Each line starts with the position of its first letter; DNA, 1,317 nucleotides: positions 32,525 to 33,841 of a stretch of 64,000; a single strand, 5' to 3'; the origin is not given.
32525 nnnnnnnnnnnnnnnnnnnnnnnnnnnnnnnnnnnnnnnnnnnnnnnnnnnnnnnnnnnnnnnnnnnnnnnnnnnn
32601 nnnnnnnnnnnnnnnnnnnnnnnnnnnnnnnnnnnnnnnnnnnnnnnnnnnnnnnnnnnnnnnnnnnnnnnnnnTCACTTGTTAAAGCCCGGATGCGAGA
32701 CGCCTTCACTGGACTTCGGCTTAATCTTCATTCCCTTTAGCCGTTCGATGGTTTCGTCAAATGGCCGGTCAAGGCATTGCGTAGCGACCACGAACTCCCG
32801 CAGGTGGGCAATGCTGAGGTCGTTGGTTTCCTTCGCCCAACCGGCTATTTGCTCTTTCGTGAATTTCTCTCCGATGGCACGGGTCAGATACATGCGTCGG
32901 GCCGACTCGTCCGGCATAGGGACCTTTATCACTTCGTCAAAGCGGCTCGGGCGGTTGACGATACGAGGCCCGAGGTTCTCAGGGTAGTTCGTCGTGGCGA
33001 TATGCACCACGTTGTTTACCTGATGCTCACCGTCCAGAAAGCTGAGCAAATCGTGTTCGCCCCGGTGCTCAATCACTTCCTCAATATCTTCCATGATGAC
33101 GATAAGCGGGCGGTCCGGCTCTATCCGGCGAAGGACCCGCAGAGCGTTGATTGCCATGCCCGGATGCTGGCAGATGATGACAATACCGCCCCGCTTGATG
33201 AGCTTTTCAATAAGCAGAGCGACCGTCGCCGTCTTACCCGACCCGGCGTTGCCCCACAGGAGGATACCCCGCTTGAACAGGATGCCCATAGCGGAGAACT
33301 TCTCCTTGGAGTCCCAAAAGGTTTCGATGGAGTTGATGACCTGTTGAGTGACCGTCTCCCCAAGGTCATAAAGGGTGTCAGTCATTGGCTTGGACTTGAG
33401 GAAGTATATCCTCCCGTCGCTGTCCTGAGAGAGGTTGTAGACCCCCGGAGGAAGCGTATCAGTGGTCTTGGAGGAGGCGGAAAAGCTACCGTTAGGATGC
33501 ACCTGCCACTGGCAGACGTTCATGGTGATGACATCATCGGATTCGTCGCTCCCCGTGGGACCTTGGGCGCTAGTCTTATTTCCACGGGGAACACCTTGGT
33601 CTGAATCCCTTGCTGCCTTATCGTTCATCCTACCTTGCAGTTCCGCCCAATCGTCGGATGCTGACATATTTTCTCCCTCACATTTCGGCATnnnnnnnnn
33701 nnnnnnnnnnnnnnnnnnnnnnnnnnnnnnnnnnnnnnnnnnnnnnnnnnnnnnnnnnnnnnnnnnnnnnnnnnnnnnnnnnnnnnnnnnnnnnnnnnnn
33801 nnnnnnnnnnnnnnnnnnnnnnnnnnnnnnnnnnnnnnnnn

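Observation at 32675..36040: Phage-encoded NAD+ salvage pair (NAMPT + NMNAT/Nudix) with adjacent AAA+ ATPase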

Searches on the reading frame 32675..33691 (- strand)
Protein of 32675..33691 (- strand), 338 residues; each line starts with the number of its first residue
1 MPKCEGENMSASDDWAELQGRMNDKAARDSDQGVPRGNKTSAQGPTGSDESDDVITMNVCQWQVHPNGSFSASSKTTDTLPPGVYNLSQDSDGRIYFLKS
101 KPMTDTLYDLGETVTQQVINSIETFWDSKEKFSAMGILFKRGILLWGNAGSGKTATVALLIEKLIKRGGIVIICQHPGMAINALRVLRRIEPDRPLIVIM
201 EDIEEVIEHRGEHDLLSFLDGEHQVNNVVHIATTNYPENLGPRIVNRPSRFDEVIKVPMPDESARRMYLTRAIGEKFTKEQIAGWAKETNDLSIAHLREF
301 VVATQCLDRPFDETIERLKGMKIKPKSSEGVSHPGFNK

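Call 3: search_protein_families(library=pfam, proteins=[window:32675-33691:-], max_evalue=0.01)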
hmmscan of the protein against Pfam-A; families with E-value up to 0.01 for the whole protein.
window:32675-33691:- (338 aa): 7 families
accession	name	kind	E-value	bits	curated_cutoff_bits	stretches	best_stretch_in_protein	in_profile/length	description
PF00004.35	AAA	-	7.9e-12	46.2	21.2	1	143-258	1-130/131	ATPase family associated with various cellular activities (AAA)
PF13191.12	AAA_16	-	3.4e-05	24.8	32.6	1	141-184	25-73/167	AAA ATPase domain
PF05673.19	DUF815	-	0.00016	21.4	23.8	1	142-235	55-150/249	Protein of unknown function (DUF815)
PF01935.23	DUF87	-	0.0004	21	23.2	1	139-173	22-58/220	Helicase HerA, central domain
PF13401.12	AAA_22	-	0.0023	18.7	27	0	143-179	8-46/130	AAA domain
PF20720.3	nSTAND3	-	0.0026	17.9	27.2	1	142-203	19-74/155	Novel STAND NTPase 3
PF04851.21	ResIII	-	0.0054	17.1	22.5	1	127-178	20-64/164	Type III restriction enzyme, res subunit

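Call 4: search_protein_families(library=ncbifam, proteins=[window:32675-33691:-], max_evalue=0.01)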
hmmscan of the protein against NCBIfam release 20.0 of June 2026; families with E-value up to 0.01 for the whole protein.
window:32675-33691:- (338 aa): 14 families
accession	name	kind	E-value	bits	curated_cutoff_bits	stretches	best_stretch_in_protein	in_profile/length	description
TIGR01243.1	CDC48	subfamily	6.7e-16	57.7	802.65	1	112-266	459-628/733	CDC48 family AAA ATPase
NF003069.1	PRK03992.1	subfamily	2.4e-15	56.6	500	2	213-298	256-342/379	proteasome-activating nucleotidase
TIGR01242.2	TIGR01242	subfamily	8e-12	44.8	500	1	213-299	239-326/362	proteasome-activating nucleotidase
NF047747.1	PrtsmActNtasePan2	equivalog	3.7e-11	42.9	700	1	110-299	153-363/397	proteasome-activating nucleotidase Pan2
TIGR01241.2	FtsH_fam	equivalog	6.1e-11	41.8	600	1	214-298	287-372/598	ATP-dependent zinc metalloprotease FtsH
NF047748.1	PrtsmActNtasePan1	equivalog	7e-11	41.8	750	1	86-270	125-329/405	proteasome-activating nucleotidase Pan1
TIGR03689.1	pup_AAA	equivalog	1.8e-08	33.5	504.75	1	214-302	320-407/512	proteasome ATPase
NF042959.1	IteA_antiphage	equivalog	5.2e-07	29.2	510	0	90-164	74-149/367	anti-phage ATPase IteA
NF005992.0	PRK08116.1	subfamily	7.1e-05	22.1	189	1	141-178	115-152/269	hypothetical protein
NF053655.1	CedD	equivalog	0.00026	19.8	600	1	141-208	222-294/527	DNA-translocating ATPase CedD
NF008004.0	PRK10733.1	equivalog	0.00046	18.3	1008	1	214-269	277-331/644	ATP-dependent zinc metalloprotease FtsH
NF041006.2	cell_div_CdvC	equivalog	0.00064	18.7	650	0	139-303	133-317/370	cell division protein CdvC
TIGR00376.1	TIGR00376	hypoth_equivalog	0.0038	15.7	348.9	1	140-223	174-255/639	IGHMBP2 family helicase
NF040937.1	HerA_Thermprot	equivalog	0.0053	15.2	800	1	144-210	144-212/487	DNA double-strand break repair helicase HerA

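Call 5: search_protein_families(library=phrogs, proteins=[window:32675-33691:-], max_evalue=0.001)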
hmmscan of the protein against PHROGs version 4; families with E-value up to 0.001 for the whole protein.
window:32675-33691:- (338 aa): 6 families
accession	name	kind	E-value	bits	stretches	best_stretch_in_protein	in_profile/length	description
phrog_2376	-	other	5.3e-18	66.5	1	72-318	16-252/363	ATPase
phrog_7485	-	unknown function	4.1e-16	59.9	1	110-272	197-374/430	-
phrog_3757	-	unknown function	9.7e-12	45.9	1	225-301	224-300/367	-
phrog_10440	-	unknown function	1.4e-09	38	1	133-266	225-360/483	-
phrog_30773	-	unknown function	0.00041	19.8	0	214-269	289-343/666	-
phrog_50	-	DNA, RNA and nucleotide metabolism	0.00099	19.3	0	140-191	369-413/570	DnaC-like helicase loader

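Call 22: find_homologous_proteins(query=window:32675-33667:-, max_evalue=0.001)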
Query window:32675-33667:- (330 aa): 1168 proteins with E <= 0.001 among 2719 candidates; the best 120 are listed.
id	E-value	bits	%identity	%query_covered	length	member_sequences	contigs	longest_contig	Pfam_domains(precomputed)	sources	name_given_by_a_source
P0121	5.1e-220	747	100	100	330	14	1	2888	PF00004.36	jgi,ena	-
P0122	8.2e-151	520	70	100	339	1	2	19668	PF00004.36,PF13191.13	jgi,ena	jgi:hypothetical protein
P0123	2.2e-130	453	63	99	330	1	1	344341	PF00004.36,PF05673.20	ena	-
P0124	4.7e-129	448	63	99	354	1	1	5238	PF00004.36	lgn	-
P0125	1.6e-113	398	57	98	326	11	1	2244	PF00004.36,PF13191.13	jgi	jgi:GTPase SAR1 family protein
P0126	8.3e-109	382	55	99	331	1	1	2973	PF00004.36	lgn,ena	-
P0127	1.3e-102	362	59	82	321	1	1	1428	PF00004.36,PF13191.13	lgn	-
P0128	1.2e-101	358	54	95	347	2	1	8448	PF00004.36,PF05673.20,PF13191.13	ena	-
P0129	1.9e-101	358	53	97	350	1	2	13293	PF00004.36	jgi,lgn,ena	-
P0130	2.5e-101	357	52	98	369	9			PF00004.36,PF05673.20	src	-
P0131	1.4e-100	355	52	99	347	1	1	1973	PF00004.36,PF05673.20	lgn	-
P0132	3.1e-100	354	51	98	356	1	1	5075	PF00004.36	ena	-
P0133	5.2e-100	353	52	97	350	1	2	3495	PF00004.36,PF13191.13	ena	-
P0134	7.9e-100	352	51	99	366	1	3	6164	PF00004.36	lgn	-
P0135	1.5e-99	352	53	97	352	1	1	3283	PF00004.36,PF05673.20,PF13191.13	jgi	jgi:hypothetical protein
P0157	1.0e-95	339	55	85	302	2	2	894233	PF00004.36,PF05673.20,PF13191.13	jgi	jgi:SpoVK/Ycf46/Vps4 family AAA+-type ATPase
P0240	1.1e-86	309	47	100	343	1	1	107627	PF00004.36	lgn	-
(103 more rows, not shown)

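Call 23: find_encoding_contigs(protein=P0123, flank=6000, max_places=2)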
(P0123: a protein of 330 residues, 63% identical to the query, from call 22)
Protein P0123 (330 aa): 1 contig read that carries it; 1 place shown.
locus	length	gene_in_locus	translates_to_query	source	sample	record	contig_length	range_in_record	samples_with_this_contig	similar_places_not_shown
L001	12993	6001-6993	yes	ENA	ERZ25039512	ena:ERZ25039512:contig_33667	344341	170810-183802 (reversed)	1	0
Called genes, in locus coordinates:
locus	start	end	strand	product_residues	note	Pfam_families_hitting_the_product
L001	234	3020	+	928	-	PF00580:UvrD-helicase (weak), PF13245:AAA_19 (faint), PF00580:UvrD-helicase, PF13361:UvrD_C, PF13538:UvrD_C_2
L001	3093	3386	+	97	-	-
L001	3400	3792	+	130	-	-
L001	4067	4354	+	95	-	-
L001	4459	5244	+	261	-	-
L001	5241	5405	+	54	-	-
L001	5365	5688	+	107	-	-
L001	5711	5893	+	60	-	-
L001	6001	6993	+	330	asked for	PF05673:DUF815 (weak), PF00004:AAA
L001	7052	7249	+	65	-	-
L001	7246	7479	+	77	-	-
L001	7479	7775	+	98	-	-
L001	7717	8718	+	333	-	PF00293:NUDIX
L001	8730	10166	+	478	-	PF18127:NAMPT_N, PF04095:NAPRTase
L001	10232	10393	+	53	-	-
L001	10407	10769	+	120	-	-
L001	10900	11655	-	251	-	-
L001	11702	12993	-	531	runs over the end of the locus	-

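Call 24: find_encoding_contigs(protein=P0157, flank=6000, max_places=2)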
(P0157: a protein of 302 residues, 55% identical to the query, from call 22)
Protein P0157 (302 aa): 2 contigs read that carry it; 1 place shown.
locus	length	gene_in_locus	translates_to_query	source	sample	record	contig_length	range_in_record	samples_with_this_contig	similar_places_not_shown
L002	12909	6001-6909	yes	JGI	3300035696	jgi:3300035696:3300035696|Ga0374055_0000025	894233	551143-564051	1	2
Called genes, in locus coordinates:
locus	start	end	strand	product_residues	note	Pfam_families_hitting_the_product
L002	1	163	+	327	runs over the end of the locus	PF02739:5_3_exonuc_N, PF01367:5_3_exonuc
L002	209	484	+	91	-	-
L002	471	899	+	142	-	-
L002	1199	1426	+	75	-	-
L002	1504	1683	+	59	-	-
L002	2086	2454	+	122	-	PF21866:DUF6915 (weak)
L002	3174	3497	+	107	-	-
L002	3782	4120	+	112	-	-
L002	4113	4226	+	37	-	-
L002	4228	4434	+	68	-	-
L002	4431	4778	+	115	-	PF00072:Response_reg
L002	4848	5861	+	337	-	PF00004:AAA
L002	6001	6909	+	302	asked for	PF13191:AAA_16 (faint), PF05673:DUF815 (weak), PF00004:AAA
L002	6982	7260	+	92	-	-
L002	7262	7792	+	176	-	PF08719:NADAR, PF08010:Phage_30_3 (weak)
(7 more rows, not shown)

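Call 25: find_encoding_contigs(protein=P0240, flank=6000, max_places=2)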
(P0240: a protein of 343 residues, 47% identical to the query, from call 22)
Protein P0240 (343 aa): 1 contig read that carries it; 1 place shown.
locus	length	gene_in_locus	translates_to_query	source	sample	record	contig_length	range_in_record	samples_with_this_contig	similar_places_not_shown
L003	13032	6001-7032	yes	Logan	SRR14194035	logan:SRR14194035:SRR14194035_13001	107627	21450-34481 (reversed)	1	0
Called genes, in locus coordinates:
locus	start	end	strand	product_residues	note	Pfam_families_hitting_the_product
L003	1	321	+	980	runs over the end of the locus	PF05136:Phage_portal_2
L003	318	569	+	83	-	-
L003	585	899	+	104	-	-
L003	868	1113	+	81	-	-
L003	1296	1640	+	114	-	-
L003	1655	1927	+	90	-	-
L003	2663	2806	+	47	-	-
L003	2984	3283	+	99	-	-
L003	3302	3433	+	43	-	-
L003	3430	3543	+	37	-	-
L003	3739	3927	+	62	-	-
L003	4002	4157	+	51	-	-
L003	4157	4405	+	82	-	-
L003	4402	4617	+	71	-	-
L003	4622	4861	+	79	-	-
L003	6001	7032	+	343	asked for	PF00004:AAA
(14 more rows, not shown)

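Call 26: search_dna_similar(query=window:32675-33667:-, collection=phages, mode=protein, max_rows=30)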
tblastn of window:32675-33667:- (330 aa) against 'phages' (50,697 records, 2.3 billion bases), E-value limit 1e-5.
Records with a match: 13; places in all: 13; records where one place covers at least 80% of the query: 3.
Best place of each record, by identity: <60% 13.
By first word of the organism name: uncultured 5; Pseudomonas 5; Stenotrophomonas 2; Xanthomonas 1.
By host as written in the record: - 5; Pseudomonas fluorescens 2; Pseudomonas sp. CT12 2; Xanthomonas campestris pv. campestris CECT 97 1; Stenotrophomonas maltophilia 1; Pseudomonas syringae 19B 1; Stenotrophomonas maltophilia B28B 1.
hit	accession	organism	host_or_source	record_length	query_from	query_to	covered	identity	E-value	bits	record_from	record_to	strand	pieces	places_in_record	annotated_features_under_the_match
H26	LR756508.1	uncultured phage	metagenomic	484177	41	330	88%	35.8%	3e-48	179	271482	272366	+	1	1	record has no annotation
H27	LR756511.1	uncultured phage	metagenomic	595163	37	313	84%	36.7%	2e-52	191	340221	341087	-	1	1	record has no annotation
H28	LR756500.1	uncultured phage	metagenomic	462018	51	329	85%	32.0%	2e-36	144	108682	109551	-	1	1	record has no annotation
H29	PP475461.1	Xanthomonas phage phiXF1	Xanthomonas campestris pv. campestris ...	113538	70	311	73%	31.7%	1e-30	127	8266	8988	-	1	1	putative ATPase YjoB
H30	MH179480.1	Pseudomonas phage 98PfluR60PP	Pseudomonas fluorescens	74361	81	287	63%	26.8%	1e-6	56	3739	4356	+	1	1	hypothetical protein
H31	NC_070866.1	Pseudomonas phage 98PfluR60PP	Pseudomonas fluorescens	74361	81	287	63%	26.8%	1e-6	56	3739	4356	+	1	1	hypothetical protein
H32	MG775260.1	Pseudomonas phage Littlefix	Pseudomonas sp. CT12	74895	81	287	63%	26.8%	1e-6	56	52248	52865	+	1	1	hypothetical protein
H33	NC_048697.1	Pseudomonas phage Littlefix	Pseudomonas sp. CT12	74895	81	287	63%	26.8%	1e-6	56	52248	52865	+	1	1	hypothetical protein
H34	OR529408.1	Stenotrophomonas phage BUCTxx99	Stenotrophomonas maltophilia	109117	89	287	60%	25.2%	1e-7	59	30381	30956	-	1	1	ATP-binding protein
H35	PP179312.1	Pseudomonas phage Arace01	Pseudomonas syringae 19B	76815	89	271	55%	26.2%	3e-6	55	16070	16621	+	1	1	AAA-ATPase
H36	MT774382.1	uncultured phage cr10_1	human feces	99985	89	253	50%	29.0%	5e-7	57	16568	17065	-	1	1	hypothetical protein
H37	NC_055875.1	uncultured phage cr10_1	human feces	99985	89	253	50%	29.0%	5e-7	57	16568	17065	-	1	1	VOG6918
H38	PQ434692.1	Stenotrophomonas phage ANB28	Stenotrophomonas maltophilia B28B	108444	89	261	52%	24.4%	3e-7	58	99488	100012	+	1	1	hypothetical protein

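Call 31: find_related_loci(query=A1, collection=viral_contigs, flank=10000)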
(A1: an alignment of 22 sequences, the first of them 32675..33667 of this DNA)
Query A1 (330 aa) in viral_contigs; peptide patterns used: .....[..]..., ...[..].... (x = any residue, [..] = any of these).
258 stretches matched a pattern; 166 encode a relative of the query (tblastn E <= 1e-3); the best 80 are kept; 80 distinct loci.
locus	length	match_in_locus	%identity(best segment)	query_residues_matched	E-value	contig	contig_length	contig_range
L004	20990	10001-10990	98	1-330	0e+0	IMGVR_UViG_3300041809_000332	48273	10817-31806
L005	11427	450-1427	70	2-330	5e-149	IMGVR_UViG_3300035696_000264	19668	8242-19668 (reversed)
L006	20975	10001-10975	55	2-328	1e-117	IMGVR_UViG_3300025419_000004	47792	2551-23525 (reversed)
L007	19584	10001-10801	55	53-320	5e-99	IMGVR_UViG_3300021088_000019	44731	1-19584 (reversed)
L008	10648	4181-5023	53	50-326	7e-98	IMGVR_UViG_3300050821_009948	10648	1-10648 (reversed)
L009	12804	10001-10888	50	28-329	3e-97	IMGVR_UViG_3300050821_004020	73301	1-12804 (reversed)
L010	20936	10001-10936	50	9-321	2e-95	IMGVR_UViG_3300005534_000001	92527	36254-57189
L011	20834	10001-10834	53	53-330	3e-92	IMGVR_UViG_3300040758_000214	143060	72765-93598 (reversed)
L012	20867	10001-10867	47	31-323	3e-89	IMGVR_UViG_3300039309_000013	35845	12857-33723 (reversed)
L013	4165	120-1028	47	14-316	4e-89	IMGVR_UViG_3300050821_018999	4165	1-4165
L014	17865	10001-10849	48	49-328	3e-88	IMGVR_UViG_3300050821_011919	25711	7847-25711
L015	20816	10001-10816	48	49-322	1e-86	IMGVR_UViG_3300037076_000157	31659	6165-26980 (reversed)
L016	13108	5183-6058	48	28-322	7e-87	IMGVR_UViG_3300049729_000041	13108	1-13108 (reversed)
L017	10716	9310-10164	47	40-328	7e-85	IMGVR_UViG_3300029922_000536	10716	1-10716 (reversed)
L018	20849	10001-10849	48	33-316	6e-84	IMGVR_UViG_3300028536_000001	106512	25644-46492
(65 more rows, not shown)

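Call 49: search_solved_structures(query=window:32675-33667:-, max_evalue=0.00001)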
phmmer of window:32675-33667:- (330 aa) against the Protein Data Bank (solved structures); distinct sequences matched with E-value up to 0.00001: 178 (the best 60 are shown).
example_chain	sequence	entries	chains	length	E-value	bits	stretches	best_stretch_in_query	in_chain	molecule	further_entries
7wd3_A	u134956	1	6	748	1.4e-22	83.8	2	114-266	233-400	ATPase family gene 2 protein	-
7nku_A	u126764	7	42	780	1.6e-22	83.6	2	113-266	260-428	ATPase family gene 2 protein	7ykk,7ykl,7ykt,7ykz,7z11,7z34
5vc7_A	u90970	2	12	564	3.7e-22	82.4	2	104-260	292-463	VCP-like ATPase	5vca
7wbb_A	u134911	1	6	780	5.5e-22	81.8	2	113-266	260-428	AFG2 isoform 1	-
5g4g_A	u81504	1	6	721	9.7e-22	81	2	104-260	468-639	VCP-LIKE ATPASE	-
5g4f_A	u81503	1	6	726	1e-21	80.9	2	104-260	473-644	VCP-LIKE ATPASE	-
6chs_H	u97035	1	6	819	2e-21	80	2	104-267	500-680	Putative cell division control protein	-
6oaa_B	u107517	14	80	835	2.9e-20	76.2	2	121-265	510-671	Cell division control protein 48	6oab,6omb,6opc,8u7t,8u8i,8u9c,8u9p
8dar_A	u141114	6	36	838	2.9e-20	76.1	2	121-265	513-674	Cell division control protein 48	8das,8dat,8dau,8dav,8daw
6oa9_A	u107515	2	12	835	5.1e-20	75.3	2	121-265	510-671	Cell division control protein 48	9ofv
7w42_A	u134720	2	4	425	4.6e-19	72.2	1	106-296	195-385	Uncharacterized ATPase YjoB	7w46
7wub_D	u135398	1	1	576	2.8e-18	69.6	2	113-293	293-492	Transitional endoplasmic reticulum ATPase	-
7wub_C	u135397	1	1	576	2.9e-18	69.6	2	113-293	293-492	Transitional endoplasmic reticulum ATPase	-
6mck_A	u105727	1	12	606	4e-18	69.1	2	114-293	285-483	Transitional endoplasmic reticulum ATPase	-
7rlj_A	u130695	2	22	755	8.6e-18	68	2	114-293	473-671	Transitional endoplasmic reticulum ATPase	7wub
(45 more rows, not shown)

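Call 59: predict_structure(alignment_id=A1)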
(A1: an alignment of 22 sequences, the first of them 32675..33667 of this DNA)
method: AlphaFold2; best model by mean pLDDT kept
length: 330 residues; sequences in the alignment: 22
mean_pLDDT: 78.1   pTM: 0.75
mean pLDDT of the five models: 78.1, 76.7, 76.5, 69.4, 66.8
residues with pLDDT >= 90: 71; 70-90: 187; 50-70: 32; < 50: 40
segments of 3 or more residues with pLDDT < 50: 23-49, 318-330
pLDDT, mean of each block of 10 residues (from residue 1): 75 74 41 28 38 81 79 92 90 73 75 89 86 89 84 87 91 89 88 88 83 70 89 78 85 87 86 92 86 91 92 61 41
secondary structure, 60 per line:
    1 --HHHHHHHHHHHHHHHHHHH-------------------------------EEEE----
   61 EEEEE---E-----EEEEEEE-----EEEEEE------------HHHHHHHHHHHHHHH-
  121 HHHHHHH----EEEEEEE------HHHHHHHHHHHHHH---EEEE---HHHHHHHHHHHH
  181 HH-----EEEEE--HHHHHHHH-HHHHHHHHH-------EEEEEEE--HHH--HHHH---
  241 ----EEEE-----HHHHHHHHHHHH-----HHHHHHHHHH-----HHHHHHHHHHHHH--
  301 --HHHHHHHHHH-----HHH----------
elements in order: H3-21 E53-56 E61-65 E75-81 E87-92 H105-119 H121-127 E132-138 H145-158 E162-165 H169-182 E188-192 H195-202 H204-212 E220-226 H234-237 E245-248 H254-265 H271-280 H286-298 H303-312

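Call 61: fold_search(model_id=the predicted structure, library=pdb)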
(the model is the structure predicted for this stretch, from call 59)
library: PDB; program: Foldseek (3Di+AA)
matches with E <= 10: 1693; with E <= 0.001: 898
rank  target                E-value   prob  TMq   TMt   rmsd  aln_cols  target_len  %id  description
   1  7w42_B                2.3e-13  1.00  0.58  0.48   3.8       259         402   26  Crystal structure of Bacillus subtilis YjoB (released 2022-10-19)
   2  6u1y_B                7.4e-13  1.00  0.55  0.72   4.7       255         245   18  bcs1 AAA domain (released 2020-02-05)
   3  8tby_A                7.4e-13  1.00  0.53  0.48   5.3       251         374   18  Apo Bcs1, unsymmetrized (released 2024-06-05)
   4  6u1y_G                1.4e-12  1.00  0.55  0.72   4.7       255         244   18  bcs1 AAA domain (released 2020-02-05)
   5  7w42_A                1.9e-12  1.00  0.54  0.46   4.3       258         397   24  Crystal structure of Bacillus subtilis YjoB (released 2022-10-19)
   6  6u1y_A                2.0e-12  1.00  0.55  0.72   4.8       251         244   18  bcs1 AAA domain (released 2020-02-05)
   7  6u1y_E                2.2e-12  1.00  0.56  0.72   4.6       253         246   17  bcs1 AAA domain (released 2020-02-05)
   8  6u1y_C                2.4e-12  1.00  0.55  0.73   4.6       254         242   17  bcs1 AAA domain (released 2020-02-05)
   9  7w46_A                2.5e-12  1.00  0.54  0.46   4.3       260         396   24  Crystal structure of Bacillus subtilis YjoB with ADP (released 2022-10-19)
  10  8t14_A                2.8e-12  1.00  0.54  0.46   5.1       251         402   19  ADP-bound Bcs1 (C7 symmetrized) (released 2024-06-05)
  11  8t7u_A                1.2e-11  1.00  0.55  0.46   4.4       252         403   17  ADP-bound Bcs1 (unsymmetrized) (released 2024-06-05)
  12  9gs2_A                1.5e-11  1.00  0.53  0.47   5.1       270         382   20  Structure of the Rieske bound Apo1 state of the heptameric Bcs1 AAA-ATPase (released 2025-06-04)
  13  8tp1_A                3.7e-11  1.00  0.54  0.44   4.8       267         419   17  ATP-2 state of Bcs1 (C7 symmetrized) (released 2024-06-05)
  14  3whl_E                4.2e-11  1.00  0.49  0.67   4.4       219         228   26  Crystal structure of Nas2 N-terminal domain complexed with PAN-Rpt5C chimera (released 2014-03-26)
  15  8t5u_A                6.7e-11  1.00  0.53  0.49   5.5       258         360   18  ATP-1 state of Bcs1 (C7 symmetrized) (released 2024-06-05)
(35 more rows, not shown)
